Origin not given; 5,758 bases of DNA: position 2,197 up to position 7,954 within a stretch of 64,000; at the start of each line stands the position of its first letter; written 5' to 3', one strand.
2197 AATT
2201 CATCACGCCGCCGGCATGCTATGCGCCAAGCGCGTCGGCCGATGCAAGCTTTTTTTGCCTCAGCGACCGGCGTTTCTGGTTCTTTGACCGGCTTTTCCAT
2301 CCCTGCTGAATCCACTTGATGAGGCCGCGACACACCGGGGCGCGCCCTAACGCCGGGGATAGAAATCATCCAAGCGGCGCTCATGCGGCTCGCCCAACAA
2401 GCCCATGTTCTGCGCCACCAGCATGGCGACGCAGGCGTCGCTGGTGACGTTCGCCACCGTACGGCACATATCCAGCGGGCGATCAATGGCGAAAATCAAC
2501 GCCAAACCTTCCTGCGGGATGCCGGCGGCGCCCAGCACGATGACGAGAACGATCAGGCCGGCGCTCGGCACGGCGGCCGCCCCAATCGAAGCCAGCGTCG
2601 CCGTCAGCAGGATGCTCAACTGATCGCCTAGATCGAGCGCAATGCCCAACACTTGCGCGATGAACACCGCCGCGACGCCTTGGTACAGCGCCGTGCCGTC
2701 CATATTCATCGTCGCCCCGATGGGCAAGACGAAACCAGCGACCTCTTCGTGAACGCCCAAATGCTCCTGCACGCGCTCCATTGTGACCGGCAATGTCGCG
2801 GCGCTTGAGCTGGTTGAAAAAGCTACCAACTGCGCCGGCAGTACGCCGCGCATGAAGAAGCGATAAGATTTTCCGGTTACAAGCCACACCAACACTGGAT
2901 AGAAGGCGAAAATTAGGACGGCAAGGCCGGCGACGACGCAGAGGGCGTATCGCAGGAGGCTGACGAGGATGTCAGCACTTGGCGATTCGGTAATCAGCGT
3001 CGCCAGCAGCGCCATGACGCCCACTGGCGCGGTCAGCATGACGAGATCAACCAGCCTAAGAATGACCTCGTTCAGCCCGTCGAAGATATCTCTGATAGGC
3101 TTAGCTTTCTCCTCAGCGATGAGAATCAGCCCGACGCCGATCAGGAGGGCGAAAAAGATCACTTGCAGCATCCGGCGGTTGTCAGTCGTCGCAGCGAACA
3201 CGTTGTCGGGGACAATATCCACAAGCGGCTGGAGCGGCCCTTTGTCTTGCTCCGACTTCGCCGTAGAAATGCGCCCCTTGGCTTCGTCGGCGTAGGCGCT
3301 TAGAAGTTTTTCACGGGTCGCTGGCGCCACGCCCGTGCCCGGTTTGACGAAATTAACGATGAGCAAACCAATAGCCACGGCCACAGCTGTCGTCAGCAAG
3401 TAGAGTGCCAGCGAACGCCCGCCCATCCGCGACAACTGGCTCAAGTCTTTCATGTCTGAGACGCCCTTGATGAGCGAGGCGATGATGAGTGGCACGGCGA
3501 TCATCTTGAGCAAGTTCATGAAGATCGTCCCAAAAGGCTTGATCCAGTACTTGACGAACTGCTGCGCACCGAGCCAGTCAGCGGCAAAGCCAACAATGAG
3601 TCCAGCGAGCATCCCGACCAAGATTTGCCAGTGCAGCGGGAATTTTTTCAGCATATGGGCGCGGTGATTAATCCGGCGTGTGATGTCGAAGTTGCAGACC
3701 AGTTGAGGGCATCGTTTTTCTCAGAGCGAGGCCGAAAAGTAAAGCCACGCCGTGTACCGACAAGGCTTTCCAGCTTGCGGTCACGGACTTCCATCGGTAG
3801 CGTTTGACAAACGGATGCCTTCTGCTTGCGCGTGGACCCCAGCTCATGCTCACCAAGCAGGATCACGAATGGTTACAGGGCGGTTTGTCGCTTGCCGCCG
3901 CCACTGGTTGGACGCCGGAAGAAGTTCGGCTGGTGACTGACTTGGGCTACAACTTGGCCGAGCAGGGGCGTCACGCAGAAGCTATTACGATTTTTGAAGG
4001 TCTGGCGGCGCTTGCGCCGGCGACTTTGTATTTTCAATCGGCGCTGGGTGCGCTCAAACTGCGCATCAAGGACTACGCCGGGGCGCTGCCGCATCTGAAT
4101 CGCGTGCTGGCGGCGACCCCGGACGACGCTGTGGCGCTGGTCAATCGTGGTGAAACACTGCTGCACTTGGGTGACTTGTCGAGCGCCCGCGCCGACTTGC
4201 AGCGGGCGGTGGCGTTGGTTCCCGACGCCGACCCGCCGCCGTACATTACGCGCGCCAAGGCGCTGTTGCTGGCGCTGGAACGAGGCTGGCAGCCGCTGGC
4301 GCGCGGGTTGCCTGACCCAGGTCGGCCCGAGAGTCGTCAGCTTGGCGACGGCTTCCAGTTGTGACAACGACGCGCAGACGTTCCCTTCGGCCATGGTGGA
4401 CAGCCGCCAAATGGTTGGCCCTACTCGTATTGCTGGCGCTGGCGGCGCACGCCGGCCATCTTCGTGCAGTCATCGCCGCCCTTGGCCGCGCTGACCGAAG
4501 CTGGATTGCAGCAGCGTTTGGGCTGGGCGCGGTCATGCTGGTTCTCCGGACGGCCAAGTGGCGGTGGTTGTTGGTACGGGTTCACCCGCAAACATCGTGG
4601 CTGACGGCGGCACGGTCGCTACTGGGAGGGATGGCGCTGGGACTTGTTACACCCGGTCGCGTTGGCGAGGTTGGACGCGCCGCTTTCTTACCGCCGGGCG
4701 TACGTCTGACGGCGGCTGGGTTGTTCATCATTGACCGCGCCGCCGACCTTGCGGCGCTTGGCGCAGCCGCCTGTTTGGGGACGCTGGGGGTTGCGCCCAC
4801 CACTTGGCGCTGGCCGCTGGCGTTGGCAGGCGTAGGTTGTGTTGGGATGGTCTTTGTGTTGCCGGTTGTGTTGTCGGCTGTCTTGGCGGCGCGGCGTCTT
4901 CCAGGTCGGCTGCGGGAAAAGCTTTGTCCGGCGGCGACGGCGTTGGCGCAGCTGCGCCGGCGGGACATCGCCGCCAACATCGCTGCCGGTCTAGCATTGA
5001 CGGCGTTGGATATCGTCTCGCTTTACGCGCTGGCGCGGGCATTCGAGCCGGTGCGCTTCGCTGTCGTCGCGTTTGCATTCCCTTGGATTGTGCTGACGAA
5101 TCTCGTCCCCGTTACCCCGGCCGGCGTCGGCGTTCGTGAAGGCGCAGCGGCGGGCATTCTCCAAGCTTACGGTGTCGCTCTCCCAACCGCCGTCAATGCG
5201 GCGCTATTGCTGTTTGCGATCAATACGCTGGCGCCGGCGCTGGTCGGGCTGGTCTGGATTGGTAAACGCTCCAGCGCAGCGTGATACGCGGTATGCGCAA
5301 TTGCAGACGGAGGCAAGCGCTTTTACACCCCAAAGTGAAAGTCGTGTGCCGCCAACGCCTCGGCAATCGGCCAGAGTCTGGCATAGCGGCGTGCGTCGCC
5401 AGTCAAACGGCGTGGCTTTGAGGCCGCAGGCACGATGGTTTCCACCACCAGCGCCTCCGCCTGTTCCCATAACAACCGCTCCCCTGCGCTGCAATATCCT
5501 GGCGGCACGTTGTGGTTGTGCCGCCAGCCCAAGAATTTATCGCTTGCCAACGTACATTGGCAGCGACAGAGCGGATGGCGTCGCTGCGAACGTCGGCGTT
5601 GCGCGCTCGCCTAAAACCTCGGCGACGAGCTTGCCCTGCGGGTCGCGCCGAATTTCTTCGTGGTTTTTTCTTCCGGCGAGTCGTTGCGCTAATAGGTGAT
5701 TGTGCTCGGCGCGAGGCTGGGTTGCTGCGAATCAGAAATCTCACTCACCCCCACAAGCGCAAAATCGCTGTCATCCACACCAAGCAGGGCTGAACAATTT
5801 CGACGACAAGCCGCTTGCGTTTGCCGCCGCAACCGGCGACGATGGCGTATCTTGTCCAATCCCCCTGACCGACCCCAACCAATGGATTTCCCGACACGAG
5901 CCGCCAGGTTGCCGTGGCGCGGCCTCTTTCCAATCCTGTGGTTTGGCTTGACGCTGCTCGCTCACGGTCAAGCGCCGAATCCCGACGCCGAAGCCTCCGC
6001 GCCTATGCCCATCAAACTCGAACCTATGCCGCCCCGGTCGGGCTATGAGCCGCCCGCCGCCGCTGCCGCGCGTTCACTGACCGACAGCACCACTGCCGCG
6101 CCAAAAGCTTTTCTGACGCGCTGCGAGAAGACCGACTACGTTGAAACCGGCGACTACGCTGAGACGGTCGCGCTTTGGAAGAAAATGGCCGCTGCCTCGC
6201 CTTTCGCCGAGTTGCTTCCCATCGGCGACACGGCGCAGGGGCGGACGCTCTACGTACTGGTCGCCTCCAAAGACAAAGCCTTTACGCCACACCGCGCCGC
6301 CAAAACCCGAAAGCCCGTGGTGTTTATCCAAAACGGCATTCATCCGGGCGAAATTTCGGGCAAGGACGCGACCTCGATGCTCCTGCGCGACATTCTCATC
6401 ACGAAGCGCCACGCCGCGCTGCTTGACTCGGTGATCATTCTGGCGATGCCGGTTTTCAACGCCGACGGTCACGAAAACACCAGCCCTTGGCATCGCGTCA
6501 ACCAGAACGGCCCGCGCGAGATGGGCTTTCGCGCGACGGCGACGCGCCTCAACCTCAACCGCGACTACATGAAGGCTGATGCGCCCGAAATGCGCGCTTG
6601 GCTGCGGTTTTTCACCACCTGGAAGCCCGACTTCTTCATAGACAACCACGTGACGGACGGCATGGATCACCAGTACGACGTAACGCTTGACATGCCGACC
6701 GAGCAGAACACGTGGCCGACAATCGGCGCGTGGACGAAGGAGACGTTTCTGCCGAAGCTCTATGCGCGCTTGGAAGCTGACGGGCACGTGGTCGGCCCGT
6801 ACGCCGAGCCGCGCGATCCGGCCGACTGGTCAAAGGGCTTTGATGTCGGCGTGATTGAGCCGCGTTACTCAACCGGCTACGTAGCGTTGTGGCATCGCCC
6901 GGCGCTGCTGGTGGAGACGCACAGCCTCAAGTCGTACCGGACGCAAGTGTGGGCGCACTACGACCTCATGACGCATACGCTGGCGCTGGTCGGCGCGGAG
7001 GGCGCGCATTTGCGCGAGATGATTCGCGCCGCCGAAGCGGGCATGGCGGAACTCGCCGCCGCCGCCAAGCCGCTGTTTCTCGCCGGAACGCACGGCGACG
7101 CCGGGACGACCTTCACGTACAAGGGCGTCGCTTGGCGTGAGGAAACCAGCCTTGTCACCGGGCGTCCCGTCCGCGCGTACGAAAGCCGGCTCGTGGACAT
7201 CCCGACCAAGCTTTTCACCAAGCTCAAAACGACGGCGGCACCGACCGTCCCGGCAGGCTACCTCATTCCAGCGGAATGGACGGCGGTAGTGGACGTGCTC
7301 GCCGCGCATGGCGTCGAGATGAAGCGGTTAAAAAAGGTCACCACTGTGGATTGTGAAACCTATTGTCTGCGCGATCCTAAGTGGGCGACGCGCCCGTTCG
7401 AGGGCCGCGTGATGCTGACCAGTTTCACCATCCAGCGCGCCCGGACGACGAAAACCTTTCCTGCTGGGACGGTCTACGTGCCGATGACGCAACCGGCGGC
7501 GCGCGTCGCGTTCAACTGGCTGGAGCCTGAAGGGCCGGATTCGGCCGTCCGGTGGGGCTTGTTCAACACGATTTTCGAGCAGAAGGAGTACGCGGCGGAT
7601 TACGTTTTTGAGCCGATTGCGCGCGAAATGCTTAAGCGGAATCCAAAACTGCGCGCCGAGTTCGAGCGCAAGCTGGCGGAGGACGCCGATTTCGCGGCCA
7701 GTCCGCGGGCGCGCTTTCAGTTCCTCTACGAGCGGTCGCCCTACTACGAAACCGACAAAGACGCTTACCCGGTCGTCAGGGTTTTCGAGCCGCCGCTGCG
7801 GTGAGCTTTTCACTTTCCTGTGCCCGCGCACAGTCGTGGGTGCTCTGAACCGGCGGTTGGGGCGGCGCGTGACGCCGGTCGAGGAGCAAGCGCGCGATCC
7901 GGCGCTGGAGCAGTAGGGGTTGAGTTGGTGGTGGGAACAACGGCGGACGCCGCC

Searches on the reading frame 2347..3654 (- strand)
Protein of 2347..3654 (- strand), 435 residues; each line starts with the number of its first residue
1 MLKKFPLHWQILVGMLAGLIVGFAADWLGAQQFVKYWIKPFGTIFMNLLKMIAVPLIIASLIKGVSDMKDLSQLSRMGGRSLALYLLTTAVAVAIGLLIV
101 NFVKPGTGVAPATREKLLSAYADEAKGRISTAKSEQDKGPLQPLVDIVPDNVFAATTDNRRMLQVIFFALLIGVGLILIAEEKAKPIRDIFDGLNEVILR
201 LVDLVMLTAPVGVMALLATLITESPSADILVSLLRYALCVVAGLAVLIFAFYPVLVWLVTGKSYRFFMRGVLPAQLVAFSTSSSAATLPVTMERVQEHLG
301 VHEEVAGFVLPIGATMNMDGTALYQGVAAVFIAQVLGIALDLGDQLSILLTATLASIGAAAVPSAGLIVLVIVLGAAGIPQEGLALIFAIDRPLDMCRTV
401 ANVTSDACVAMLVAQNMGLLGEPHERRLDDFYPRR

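Call 50: search_protein_families(library=pfam, proteins=[window:2347-3654:-], max_evalue=0.00001)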
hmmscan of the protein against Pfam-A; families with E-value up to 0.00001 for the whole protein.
window:2347-3654:- (435 aa): 1 family
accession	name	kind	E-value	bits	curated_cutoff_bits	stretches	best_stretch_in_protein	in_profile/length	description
PF00375.23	SDF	-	4.4e-124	414.8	27.9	1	7-415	1-386/387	Sodium:dicarboxylate symporter family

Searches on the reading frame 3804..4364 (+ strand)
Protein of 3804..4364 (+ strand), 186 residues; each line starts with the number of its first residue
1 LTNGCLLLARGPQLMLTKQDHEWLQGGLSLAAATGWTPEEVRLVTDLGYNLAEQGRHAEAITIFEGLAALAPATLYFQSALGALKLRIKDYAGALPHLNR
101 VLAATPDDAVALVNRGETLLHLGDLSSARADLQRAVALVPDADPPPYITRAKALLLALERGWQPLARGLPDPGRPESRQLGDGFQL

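Call 52: search_protein_families(library=pfam, proteins=[window:3804-4364:+], max_evalue=0.00001)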
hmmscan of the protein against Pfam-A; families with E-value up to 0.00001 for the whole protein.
window:3804-4364:+ (186 aa): 10 families
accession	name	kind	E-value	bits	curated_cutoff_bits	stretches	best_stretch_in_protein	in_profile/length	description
PF07719.23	TPR_2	-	3e-13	49.2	27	0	110-141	2-33/34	Tetratricopeptide repeat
PF14559.12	TPR_19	-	7e-11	42.7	25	1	89-143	5-58/68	Tetratricopeptide repeat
PF13371.12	TPR_9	-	3.4e-10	40.2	35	1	84-142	4-62/73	Tetratricopeptide repeat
PF13428.12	TPR_14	-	6.6e-10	39.1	23.5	0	80-116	6-42/44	Tetratricopeptide repeat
PF13432.12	TPR_16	-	7.4e-10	39.5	32.7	1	82-142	4-64/65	Tetratricopeptide repeat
PF13424.12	TPR_12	-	5.4e-09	36.6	30.1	0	79-138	7-74/77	Tetratricopeptide repeat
PF00515.34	TPR_1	-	5.8e-08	32.7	27.8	0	109-141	1-33/34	Tetratricopeptide repeat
PF13174.12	TPR_6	-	5.8e-07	30.2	26.3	0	111-141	2-32/33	Tetratricopeptide repeat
PF13181.12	TPR_8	-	7.6e-07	29.3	25.7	0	111-138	3-30/34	Tetratricopeptide repeat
PF13414.12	TPR_11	-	2.3e-06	27.6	26.8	0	90-123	9-42/42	TPR repeat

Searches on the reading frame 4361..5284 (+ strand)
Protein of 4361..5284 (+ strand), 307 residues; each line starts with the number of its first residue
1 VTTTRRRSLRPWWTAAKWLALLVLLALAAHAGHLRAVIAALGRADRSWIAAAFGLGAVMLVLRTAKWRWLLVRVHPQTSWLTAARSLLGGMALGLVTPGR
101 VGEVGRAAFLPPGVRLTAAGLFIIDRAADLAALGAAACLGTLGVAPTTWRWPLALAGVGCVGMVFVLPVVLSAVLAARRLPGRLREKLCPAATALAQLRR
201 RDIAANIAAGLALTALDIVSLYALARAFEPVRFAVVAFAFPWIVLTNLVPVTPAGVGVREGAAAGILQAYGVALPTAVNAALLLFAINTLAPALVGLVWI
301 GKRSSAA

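Call 50: search_protein_families(library=pfam, proteins=[window:4361-5284:+], max_evalue=0.00001)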
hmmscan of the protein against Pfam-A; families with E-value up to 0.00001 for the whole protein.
window:4361-5284:+ (307 aa): 1 family
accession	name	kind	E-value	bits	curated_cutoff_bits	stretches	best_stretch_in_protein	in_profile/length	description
PF03706.18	LPG_synthase_TM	-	6.7e-27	95.2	33.4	1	19-296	6-302/302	Lysylphosphatidylglycerol synthase TM region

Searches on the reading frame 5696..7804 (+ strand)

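Call 50: search_protein_families(library=pfam, proteins=[window:5696-7804:+], max_evalue=0.00001)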
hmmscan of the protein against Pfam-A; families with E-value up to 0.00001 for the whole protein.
window:5696-7804:+ (702 aa): 1 family
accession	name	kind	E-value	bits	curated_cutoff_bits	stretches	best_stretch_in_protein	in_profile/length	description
PF00246.29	Peptidase_M14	-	8.4e-17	62.1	21.6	1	159-321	3-185/286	Zinc carboxypeptidase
